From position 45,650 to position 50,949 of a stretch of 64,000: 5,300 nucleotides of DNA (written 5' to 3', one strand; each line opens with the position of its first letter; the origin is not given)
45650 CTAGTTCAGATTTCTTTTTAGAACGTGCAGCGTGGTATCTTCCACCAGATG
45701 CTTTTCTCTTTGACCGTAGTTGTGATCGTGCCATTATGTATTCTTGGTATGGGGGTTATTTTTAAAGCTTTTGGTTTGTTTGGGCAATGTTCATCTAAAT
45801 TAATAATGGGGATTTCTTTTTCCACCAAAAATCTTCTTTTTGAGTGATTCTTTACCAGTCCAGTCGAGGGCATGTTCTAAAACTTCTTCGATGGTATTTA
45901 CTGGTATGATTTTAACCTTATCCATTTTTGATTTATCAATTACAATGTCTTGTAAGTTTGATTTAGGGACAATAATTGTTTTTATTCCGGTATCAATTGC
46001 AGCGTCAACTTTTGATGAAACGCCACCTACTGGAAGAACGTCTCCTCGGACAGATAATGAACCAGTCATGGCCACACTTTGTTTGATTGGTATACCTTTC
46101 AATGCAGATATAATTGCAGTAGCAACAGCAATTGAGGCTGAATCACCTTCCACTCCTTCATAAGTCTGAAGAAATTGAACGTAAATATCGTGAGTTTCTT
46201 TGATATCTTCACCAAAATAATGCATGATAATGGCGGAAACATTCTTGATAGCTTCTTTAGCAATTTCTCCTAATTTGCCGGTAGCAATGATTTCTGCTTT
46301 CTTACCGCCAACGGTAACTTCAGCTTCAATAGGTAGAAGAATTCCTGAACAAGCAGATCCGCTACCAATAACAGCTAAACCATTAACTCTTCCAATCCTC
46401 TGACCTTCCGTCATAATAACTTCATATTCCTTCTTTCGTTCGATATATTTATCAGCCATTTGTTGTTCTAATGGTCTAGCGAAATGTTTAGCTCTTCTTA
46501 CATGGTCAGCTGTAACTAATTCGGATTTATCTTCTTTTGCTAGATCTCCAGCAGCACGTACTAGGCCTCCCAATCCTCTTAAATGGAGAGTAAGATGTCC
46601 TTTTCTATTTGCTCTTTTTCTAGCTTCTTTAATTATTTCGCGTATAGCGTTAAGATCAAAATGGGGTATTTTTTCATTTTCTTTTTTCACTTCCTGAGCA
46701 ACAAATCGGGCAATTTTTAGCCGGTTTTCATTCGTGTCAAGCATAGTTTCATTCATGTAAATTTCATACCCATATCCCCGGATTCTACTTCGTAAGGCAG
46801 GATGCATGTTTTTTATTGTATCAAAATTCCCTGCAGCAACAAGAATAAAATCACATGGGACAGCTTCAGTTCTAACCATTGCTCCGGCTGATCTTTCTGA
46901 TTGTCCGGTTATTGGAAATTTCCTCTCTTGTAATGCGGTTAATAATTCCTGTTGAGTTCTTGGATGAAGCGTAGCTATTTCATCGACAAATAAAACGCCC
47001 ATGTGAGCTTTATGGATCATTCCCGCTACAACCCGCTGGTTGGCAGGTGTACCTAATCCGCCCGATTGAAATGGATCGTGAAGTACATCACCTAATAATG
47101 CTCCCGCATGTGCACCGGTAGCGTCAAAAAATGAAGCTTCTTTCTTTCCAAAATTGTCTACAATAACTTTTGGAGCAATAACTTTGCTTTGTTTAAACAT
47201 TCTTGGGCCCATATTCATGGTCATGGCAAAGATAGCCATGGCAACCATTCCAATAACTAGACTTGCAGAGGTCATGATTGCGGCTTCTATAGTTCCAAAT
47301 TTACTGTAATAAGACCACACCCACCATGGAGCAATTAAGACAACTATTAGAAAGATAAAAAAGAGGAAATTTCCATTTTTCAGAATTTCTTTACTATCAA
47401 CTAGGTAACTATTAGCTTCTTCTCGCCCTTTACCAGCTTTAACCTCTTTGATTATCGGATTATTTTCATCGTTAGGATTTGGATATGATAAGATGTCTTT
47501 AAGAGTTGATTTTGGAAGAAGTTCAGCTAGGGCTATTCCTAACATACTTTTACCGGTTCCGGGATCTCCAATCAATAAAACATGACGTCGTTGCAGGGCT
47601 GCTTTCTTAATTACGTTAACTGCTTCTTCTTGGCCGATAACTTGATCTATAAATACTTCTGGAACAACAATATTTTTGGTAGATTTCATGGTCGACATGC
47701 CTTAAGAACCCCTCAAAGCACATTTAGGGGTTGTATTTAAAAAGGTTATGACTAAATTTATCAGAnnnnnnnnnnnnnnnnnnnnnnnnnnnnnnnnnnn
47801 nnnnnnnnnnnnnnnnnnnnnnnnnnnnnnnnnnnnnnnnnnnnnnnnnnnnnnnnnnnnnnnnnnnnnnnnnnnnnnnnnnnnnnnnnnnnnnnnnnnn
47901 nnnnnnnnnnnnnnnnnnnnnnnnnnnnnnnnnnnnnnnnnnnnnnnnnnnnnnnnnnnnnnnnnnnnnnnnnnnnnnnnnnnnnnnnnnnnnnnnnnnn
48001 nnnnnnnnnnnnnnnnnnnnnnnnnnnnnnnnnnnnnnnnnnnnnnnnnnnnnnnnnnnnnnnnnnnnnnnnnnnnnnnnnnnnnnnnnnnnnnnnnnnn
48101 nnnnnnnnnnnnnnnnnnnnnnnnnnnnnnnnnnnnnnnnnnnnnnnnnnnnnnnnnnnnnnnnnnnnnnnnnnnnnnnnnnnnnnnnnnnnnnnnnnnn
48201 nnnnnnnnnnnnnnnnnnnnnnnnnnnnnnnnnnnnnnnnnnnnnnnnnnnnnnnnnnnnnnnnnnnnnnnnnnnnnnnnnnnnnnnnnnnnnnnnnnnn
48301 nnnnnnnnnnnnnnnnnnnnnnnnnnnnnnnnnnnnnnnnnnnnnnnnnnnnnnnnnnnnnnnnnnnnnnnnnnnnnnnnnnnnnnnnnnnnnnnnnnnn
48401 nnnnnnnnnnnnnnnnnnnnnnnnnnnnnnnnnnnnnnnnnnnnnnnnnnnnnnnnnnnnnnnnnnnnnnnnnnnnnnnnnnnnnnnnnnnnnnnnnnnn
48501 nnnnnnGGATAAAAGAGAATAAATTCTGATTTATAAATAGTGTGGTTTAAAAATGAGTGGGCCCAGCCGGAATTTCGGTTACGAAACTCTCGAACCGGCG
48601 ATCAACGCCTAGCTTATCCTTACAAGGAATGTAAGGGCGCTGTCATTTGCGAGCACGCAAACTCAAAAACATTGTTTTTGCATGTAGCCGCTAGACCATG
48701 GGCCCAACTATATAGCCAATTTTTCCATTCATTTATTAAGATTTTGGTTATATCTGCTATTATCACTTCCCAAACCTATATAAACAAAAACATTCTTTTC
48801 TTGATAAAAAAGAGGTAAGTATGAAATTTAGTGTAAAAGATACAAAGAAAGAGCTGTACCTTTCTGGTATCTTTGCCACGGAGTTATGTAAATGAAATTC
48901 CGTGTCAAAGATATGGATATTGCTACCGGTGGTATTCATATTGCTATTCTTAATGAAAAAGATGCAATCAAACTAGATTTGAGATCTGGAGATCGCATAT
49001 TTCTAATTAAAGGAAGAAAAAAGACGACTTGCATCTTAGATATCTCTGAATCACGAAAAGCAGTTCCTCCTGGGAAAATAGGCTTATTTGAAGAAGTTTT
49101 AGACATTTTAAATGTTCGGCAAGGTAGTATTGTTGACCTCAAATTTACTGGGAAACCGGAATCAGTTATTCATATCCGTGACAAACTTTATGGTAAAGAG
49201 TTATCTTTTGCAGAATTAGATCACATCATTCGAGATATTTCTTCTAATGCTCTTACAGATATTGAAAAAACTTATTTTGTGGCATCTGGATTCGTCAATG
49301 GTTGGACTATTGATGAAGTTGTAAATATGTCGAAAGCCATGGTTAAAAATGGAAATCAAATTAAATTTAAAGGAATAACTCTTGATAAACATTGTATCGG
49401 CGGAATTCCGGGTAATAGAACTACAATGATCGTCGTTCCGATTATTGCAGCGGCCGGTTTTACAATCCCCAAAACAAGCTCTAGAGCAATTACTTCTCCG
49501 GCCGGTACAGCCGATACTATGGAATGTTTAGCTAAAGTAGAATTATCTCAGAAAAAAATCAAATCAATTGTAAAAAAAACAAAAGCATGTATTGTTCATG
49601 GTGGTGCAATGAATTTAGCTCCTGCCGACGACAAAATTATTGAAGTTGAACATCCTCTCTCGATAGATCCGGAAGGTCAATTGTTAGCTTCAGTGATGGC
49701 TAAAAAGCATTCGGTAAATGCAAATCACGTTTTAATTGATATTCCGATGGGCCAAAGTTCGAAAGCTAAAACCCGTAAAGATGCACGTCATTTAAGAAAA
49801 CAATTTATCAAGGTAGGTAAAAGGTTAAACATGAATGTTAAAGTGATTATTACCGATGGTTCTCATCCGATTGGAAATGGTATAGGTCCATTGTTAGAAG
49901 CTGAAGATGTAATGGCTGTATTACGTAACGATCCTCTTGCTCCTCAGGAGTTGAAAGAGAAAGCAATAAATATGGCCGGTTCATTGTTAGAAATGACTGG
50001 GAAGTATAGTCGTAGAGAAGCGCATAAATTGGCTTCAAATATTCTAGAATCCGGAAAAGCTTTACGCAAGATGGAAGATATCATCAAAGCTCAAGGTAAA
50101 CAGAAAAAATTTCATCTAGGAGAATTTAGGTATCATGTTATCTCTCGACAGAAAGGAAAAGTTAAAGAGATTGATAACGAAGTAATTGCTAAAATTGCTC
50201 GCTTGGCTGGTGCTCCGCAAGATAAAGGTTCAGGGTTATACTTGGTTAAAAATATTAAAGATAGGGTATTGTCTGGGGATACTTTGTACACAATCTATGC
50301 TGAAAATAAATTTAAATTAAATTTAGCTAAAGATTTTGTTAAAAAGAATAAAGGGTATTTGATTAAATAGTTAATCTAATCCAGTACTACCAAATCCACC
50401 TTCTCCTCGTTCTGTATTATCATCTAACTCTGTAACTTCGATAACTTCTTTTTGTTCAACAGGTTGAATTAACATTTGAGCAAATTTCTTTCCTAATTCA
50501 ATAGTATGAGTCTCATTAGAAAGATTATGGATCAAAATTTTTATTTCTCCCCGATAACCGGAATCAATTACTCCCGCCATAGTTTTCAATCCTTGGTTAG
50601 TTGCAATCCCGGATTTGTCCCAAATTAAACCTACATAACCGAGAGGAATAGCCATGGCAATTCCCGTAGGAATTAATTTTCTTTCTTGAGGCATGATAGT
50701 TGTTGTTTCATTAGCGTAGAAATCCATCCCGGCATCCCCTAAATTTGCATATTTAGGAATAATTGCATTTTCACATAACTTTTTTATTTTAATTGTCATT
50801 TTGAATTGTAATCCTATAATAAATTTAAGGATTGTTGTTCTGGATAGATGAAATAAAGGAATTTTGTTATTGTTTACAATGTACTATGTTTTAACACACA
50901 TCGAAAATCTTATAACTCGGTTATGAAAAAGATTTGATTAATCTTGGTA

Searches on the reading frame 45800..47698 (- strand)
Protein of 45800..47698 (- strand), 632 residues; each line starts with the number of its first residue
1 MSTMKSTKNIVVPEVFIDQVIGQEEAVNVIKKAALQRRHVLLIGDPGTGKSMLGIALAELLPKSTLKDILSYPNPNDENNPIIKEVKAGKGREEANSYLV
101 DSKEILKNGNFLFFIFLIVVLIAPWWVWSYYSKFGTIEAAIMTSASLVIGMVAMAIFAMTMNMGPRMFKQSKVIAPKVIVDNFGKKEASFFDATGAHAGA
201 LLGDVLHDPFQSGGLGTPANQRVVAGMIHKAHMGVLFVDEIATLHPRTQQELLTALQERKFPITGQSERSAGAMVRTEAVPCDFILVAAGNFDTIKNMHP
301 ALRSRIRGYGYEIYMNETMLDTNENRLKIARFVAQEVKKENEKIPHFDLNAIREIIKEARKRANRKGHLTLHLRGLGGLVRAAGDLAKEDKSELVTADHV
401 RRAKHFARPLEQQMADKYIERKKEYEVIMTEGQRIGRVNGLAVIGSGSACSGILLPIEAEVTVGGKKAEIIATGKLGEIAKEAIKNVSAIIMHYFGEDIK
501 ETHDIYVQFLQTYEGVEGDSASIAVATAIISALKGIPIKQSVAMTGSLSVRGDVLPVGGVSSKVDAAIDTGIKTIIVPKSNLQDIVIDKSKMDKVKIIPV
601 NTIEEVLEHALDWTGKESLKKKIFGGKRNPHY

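Call 59: search_protein_families(library=pfam, proteins=[window:45800-47698:-], max_evalue=0.01)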
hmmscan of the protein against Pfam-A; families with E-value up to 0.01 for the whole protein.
window:45800-47698:- (632 aa): 19 families
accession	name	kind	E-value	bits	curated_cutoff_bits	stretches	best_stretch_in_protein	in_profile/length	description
PF05362.19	Lon_C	-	2.2e-33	116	21.1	1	416-611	8-203/205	Lon protease (S16) C-terminal proteolytic domain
PF01078.27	Mg_chelatase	-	5.1e-15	55.9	20.3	2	18-70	3-55/207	Magnesium chelatase, subunit ChlI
PF00158.32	Sigma54_activat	-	4.2e-13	49.8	20.2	1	219-269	81-130/168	Sigma-54 interaction domain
PF07728.20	AAA_5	-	7e-11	42.7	22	2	233-305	67-138/139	AAA domain (dynein-related subfamily)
PF13541.12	ChlI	-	1.5e-08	35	27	1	460-581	2-121/121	Subunit ChlI of Mg-chelatase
PF20436.4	LonB_AAA-LID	-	3.2e-07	30.7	22.4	1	346-403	1-58/65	Archaeal LonB, AAA+ ATPase LID domain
PF20030.5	bpMoxR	-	5.2e-07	29.4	27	1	18-70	12-64/205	MoxR domain in the MoxR-vWA-beta-propeller ternary systems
PF00004.35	AAA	-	1.1e-05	26.3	21.2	0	40-60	1-21/131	ATPase family associated with various cellular activities (AAA)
PF05496.18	RuvB_N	-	2.4e-05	24.6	27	0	18-60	7-56/159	Holliday junction DNA helicase RuvB P-loop domain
PF00493.29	MCM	-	0.0001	21.9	23.3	0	34-64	54-84/224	MCM P-loop domain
PF13401.12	AAA_22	-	0.00011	23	27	1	36-92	4-60/130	AAA domain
PF07726.17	AAA_3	-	0.00026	21.3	27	0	234-268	64-98/131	ATPase family associated with various cellular activities (AAA)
PF14532.12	Sigma54_activ_2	-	0.00056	20.6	25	0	227-259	64-96/138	Sigma-54 interaction domain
PF06068.19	TIP49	-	0.0016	18.2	23.8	1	27-64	40-77/347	TIP49 P-loop domain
PF22703.2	Cdc6_lid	-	0.0017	18.7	27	1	379-404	42-67/68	Cdc6 AAA+ ATPase-type lid domain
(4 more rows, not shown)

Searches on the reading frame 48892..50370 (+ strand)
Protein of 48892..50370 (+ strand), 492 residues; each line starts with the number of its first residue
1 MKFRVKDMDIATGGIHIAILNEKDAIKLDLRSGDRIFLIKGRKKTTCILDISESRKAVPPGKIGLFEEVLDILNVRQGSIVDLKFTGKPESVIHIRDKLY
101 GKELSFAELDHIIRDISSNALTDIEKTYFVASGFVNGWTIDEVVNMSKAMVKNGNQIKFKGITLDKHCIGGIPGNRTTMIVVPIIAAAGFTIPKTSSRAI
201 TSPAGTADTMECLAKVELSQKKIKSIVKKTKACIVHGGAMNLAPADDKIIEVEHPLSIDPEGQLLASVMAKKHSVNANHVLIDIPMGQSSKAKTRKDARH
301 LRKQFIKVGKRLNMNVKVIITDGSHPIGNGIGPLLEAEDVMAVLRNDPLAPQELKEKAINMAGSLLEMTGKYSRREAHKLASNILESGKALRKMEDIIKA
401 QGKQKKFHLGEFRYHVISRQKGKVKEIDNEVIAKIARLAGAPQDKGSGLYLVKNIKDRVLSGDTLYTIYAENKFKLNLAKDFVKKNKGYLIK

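Call 59: search_protein_families(library=pfam, proteins=[window:48892-50370:+], max_evalue=0.01)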
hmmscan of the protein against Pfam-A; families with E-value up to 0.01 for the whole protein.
window:48892-50370:+ (492 aa): 4 families
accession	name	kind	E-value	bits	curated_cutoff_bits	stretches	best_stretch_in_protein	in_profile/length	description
PF00591.27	Glycos_transf_3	-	1.6e-10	41.5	27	1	163-391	4-253/253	Glycosyl transferase family, a/b domain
PF07831.19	PYNP_C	-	2e-08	34.2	27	1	424-486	2-71/75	Pyrimidine nucleoside phosphorylase C-terminal domain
PF02885.22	Glycos_trans_3N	-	2.4e-07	30.9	26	1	95-154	4-63/63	Glycosyl transferase family, helical bundle domain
PF02359.24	CDC48_N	-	0.0061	17.2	35.1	0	4-78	3-75/85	Cell division protein 48 (CDC48), N-terminal domain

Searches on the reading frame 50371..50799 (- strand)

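Call 59: search_protein_families(library=pfam, proteins=[window:50371-50799:-], max_evalue=0.01)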
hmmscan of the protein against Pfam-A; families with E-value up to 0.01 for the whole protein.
window:50371-50799:- (142 aa): 2 families
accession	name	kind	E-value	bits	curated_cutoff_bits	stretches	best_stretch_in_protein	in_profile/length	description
PF00692.24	dUTPase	-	1.5e-30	106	22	1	11-140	2-129/129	dUTPase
PF22769.1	DCD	-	2.1e-06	28.3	27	1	30-112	68-151/153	dCTP deaminase-like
